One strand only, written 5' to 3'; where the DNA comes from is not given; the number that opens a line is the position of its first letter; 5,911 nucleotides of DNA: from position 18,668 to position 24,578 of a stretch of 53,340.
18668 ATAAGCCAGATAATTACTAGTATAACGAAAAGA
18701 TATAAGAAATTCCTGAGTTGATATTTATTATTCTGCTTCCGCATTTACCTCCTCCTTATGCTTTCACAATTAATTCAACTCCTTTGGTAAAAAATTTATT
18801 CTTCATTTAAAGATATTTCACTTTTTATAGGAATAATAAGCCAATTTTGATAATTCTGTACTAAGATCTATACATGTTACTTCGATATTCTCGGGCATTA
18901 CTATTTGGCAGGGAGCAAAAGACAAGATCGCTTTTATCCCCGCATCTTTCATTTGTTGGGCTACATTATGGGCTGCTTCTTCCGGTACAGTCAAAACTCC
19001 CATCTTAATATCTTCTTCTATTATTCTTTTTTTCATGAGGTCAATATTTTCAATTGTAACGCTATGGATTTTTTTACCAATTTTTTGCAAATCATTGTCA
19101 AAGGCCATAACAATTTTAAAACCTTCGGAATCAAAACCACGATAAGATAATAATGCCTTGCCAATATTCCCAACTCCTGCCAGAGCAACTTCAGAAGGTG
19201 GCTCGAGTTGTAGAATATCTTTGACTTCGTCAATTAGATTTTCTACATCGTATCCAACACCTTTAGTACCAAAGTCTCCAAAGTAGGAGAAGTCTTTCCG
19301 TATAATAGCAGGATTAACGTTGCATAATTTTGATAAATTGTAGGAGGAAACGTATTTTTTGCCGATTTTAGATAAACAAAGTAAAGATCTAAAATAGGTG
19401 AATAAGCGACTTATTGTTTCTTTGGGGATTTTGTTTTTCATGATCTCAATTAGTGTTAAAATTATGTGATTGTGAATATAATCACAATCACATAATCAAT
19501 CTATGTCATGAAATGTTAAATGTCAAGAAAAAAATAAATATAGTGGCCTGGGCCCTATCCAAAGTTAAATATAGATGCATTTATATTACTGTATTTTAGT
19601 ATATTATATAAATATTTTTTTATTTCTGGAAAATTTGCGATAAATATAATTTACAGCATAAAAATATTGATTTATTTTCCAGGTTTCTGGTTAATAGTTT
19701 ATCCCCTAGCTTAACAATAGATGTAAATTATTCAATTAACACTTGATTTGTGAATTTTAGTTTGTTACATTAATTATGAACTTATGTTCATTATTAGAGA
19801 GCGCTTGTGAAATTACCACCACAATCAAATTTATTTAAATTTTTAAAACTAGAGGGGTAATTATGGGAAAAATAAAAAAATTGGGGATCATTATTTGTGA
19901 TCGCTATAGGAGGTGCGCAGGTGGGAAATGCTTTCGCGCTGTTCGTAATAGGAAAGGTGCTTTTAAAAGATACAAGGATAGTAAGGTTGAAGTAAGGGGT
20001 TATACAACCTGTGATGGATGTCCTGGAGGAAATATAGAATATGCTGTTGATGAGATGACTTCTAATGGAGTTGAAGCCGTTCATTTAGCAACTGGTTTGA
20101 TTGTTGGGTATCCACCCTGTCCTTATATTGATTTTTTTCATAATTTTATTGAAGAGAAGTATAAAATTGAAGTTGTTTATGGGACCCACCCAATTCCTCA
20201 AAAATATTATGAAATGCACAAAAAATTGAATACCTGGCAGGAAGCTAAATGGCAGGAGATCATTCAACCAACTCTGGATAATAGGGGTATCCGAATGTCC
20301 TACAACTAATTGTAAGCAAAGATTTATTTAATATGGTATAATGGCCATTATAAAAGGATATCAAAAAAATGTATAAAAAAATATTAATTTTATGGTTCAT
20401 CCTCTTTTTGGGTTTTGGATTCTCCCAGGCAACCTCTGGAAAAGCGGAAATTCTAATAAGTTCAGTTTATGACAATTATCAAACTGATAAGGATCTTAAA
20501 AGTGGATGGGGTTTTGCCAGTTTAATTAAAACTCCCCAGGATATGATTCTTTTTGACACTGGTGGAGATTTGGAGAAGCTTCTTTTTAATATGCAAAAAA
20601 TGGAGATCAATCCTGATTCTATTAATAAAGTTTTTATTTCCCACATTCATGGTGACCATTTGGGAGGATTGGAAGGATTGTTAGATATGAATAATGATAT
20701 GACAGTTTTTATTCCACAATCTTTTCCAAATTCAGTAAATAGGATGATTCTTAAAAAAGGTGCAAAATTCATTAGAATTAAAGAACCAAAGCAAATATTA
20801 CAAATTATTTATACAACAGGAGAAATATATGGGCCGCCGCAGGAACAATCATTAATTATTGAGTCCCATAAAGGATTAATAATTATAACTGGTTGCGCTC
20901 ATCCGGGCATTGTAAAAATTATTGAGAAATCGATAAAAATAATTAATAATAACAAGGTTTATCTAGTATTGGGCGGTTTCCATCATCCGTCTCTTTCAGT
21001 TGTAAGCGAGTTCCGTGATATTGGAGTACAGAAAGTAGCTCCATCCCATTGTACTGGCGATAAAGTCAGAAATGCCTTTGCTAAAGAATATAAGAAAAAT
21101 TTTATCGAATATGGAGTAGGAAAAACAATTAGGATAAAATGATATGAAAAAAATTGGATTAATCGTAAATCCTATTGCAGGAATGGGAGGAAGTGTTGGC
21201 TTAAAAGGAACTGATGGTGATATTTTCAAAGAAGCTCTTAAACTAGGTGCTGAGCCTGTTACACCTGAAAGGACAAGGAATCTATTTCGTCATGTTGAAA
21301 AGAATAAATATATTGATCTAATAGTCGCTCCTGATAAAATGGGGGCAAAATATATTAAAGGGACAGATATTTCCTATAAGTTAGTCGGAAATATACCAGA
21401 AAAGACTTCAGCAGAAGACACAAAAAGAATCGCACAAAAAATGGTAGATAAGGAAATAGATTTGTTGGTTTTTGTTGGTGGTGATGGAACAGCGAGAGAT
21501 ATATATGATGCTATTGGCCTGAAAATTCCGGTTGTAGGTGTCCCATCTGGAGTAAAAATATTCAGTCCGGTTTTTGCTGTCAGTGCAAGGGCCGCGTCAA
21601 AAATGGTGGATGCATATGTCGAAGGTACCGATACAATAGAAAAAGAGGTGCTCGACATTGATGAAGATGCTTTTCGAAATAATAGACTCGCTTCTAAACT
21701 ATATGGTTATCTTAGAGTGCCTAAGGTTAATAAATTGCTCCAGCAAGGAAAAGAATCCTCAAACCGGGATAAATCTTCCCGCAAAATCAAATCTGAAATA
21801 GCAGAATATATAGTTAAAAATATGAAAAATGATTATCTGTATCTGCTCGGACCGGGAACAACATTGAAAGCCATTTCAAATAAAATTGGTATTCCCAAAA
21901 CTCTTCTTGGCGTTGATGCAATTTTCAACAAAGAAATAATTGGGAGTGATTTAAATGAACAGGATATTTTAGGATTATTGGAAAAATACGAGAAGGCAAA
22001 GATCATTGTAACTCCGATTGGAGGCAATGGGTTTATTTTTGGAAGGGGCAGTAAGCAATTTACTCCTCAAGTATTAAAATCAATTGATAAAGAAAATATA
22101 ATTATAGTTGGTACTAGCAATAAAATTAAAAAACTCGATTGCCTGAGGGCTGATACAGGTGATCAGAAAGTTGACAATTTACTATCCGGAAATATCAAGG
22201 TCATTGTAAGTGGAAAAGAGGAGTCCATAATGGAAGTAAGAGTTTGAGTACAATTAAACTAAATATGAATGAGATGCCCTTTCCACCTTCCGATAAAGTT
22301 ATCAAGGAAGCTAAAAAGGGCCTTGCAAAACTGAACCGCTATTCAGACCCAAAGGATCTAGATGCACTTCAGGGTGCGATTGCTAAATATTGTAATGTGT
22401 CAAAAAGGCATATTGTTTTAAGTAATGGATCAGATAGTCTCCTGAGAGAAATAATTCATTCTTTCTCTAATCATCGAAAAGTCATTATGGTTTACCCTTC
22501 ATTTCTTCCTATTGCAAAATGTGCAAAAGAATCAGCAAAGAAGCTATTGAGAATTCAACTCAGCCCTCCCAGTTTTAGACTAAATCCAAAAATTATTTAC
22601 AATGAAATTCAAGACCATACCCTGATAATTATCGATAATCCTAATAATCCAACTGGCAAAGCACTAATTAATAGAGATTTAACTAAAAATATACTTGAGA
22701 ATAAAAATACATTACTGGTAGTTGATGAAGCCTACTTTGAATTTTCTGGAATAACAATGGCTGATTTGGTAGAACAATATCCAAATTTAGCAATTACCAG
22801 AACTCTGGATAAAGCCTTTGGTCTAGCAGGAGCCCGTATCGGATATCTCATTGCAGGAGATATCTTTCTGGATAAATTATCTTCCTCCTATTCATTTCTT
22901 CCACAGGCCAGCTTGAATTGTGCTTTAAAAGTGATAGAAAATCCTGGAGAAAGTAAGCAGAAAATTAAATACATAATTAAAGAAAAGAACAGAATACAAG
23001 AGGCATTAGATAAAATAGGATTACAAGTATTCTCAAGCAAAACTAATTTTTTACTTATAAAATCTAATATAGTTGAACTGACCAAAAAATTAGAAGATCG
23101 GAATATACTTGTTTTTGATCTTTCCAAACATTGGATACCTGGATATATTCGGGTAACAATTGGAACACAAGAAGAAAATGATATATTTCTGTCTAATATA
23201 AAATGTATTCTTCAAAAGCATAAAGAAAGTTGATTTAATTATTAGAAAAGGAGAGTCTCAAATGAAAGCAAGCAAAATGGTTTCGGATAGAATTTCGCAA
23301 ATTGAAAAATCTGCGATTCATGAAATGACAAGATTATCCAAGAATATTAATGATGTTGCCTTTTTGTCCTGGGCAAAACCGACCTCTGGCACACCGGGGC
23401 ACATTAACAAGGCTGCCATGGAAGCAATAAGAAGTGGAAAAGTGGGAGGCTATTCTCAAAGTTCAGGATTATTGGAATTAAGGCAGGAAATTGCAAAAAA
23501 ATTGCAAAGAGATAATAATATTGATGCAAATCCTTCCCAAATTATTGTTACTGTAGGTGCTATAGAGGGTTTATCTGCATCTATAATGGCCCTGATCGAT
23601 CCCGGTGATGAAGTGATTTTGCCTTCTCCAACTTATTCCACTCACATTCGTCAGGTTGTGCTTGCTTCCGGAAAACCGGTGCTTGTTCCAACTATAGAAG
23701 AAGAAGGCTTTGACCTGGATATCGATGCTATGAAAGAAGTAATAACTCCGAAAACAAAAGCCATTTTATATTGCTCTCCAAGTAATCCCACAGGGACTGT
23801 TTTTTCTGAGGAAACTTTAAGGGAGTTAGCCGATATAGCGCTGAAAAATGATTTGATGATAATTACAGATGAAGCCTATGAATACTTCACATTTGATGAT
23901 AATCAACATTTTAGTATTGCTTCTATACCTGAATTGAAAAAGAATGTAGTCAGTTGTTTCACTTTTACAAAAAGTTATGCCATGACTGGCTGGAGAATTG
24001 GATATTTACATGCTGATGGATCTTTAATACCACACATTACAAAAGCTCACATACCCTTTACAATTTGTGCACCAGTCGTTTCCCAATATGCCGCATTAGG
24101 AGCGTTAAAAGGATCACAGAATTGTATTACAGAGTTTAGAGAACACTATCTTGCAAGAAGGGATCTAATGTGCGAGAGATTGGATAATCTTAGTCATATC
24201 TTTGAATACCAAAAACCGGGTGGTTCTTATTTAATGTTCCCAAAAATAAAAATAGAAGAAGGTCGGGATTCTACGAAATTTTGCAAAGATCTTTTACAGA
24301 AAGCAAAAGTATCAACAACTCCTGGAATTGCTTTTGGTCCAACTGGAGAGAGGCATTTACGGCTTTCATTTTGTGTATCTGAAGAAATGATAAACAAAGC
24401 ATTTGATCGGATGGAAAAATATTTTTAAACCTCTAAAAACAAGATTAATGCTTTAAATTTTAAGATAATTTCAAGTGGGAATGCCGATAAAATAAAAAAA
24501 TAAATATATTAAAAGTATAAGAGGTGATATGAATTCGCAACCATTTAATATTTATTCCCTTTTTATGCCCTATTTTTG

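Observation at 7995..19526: Rex-headed 14-ORF Mrp-Mbx/Ehr-type membrane complex with Mbx gene order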

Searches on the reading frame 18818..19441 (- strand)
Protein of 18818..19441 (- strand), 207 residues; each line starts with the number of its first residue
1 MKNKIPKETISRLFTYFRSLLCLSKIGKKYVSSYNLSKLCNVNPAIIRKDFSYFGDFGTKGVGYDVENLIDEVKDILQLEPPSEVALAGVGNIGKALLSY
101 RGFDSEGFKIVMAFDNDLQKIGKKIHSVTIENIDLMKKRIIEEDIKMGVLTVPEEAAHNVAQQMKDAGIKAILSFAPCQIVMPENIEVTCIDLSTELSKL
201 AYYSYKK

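Call 4: search_protein_families(library=pfam, proteins=[window:18818-19441:-], max_evalue=0.01)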
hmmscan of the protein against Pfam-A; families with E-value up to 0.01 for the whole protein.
window:18818-19441:- (207 aa): 2 families
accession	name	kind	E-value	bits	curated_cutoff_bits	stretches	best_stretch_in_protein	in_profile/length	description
PF02629.25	CoA_binding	-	4.5e-18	66.2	22.3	1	83-177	4-96/97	CoA binding domain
PF06971.19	Put_DNA-bind_N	-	8.9e-15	55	27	1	4-52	1-49/49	Putative DNA-binding protein N-terminus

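Call 7: search_protein_families(library=ncbifam, proteins=[window:18818-19441:-], max_evalue=0.001)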
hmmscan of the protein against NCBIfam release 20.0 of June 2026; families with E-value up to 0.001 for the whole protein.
window:18818-19441:- (207 aa): 9 families
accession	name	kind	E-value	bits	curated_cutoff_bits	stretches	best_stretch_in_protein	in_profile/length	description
NF003995.0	PRK05472.2-4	subfamily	1.8e-71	240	126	1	2-205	3-206/213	redox-sensing transcriptional repressor Rex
NF003993.0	PRK05472.2-2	equivalog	4.5e-69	232.2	217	1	3-203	4-204/212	redox-sensing transcriptional repressor Rex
NF003992.0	PRK05472.2-1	equivalog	1.7e-63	214.1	226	1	3-205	19-221/249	redox-sensing transcriptional repressor Rex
NF003989.0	PRK05472.1-3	equivalog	7e-62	209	177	1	2-204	5-207/215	redox-sensing transcriptional repressor Rex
NF003996.0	PRK05472.2-5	equivalog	1e-53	182.3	138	1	5-203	2-198/209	redox-sensing transcriptional repressor Rex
NF003994.0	PRK05472.2-3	equivalog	1.2e-53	181.7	130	1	2-201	6-205/217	redox-sensing transcriptional repressor Rex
NF003990.0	PRK05472.1-4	equivalog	8.2e-51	172.6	233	1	2-203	4-205/214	redox-sensing transcriptional repressor Rex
NF003988.0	PRK05472.1-1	equivalog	8e-48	163.2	321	1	3-205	5-209/214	redox-sensing transcriptional repressor Rex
NF003991.0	PRK05472.1-5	equivalog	1.9e-46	158.7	198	1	2-203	4-205/211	redox-sensing transcriptional repressor Rex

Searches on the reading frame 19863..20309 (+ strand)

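Call 27: search_protein_families(library=pfam, proteins=[window:19863-20309:+], max_evalue=0.00001)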
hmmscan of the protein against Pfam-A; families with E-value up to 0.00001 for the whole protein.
window:19863-20309:+ (148 aa): 1 family
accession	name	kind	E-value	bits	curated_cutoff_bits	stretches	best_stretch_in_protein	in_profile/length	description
PF08821.16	CGGC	-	6.8e-29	100.6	27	1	6-109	1-106/106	CGGC domain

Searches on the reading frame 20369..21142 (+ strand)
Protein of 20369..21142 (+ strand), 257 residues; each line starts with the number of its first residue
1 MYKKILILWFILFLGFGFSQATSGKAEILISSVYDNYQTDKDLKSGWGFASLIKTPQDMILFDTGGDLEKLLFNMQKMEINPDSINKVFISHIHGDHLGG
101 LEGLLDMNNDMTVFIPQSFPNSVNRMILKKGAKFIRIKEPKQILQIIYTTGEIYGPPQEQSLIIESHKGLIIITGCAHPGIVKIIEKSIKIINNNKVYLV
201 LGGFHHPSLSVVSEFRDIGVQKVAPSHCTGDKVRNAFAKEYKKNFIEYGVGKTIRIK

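Call 27: search_protein_families(library=pfam, proteins=[window:20369-21142:+], max_evalue=0.00001)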
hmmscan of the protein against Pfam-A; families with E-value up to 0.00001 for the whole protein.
window:20369-21142:+ (257 aa): 1 family
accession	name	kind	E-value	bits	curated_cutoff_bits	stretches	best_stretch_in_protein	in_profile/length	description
PF00753.33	Lactamase_B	-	2.2e-09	38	22.7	1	49-106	7-65/196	Metallo-beta-lactamase superfamily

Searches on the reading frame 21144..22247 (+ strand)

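Call 27: search_protein_families(library=pfam, proteins=[window:21144-22247:+], max_evalue=0.00001)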
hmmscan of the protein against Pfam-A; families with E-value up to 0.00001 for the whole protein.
window:21144-22247:+ (367 aa): 3 families
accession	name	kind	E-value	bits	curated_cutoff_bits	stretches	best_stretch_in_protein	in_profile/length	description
PF01513.26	NAD_kinase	-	1.3e-19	71.2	25.5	1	4-161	1-128/130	ATP-NAD kinase N-terminal domain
PF20143.4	NAD_kinase_C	-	1.2e-16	61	23.7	1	229-364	2-125/126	ATP-NAD kinase C-terminal domain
PF00781.29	DAGK_cat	-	5.9e-07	29.6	23.6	0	87-136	38-90/125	Diacylglycerol kinase catalytic domain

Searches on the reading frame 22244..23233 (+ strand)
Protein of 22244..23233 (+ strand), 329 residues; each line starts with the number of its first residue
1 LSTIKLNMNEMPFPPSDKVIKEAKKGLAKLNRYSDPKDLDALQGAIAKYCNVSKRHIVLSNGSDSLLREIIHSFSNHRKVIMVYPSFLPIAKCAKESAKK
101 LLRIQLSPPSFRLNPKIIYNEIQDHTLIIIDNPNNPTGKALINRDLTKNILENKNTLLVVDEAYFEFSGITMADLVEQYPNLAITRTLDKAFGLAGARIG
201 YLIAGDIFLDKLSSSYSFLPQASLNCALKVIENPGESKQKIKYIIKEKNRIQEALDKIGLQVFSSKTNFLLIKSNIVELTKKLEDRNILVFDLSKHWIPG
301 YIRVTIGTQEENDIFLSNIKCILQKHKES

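Call 27: search_protein_families(library=pfam, proteins=[window:22244-23233:+], max_evalue=0.00001)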
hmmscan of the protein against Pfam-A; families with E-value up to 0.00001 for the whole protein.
window:22244-23233:+ (329 aa): 1 family
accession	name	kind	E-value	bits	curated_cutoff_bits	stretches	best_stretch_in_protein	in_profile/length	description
PF00155.27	Aminotran_1_2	-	1.3e-41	143.4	19.7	1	4-319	4-361/361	Aminotransferase class I and II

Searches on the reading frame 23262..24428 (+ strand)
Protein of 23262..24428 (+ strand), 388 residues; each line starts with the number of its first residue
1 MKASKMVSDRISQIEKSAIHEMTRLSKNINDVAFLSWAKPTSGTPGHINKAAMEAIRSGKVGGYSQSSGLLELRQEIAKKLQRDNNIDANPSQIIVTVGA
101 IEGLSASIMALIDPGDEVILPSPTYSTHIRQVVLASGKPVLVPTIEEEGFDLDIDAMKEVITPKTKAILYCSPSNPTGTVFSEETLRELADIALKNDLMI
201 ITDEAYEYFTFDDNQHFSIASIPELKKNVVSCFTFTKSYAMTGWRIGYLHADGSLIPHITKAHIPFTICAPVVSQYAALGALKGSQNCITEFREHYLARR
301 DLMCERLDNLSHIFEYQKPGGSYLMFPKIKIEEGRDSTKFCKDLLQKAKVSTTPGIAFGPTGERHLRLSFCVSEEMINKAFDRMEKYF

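Call 27: search_protein_families(library=pfam, proteins=[window:23262-24428:+], max_evalue=0.00001)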
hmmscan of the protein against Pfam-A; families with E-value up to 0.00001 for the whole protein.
window:23262-24428:+ (388 aa): 5 families
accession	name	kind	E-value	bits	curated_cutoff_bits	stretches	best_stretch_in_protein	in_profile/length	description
PF00155.27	Aminotran_1_2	-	1e-65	222.8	19.7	1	44-383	18-360/361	Aminotransferase class I and II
PF01041.23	DegT_DnrJ_EryC1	-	1.2e-10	41.6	19.8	1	100-205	48-147/360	DegT/DnrJ/EryC1/StrS aminotransferase family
PF12897.13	Asp_aminotransf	-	4.9e-08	32.6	27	1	83-213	91-225/421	Aspartate amino-transferase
PF00266.25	Aminotran_5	-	1.3e-07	31.4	21.5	1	86-205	55-177/371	Aminotransferase class-V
PF01053.26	Cys_Met_Meta_PP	-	4.9e-06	25.8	27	1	104-205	80-175/381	Cys/Met metabolism PLP-dependent enzyme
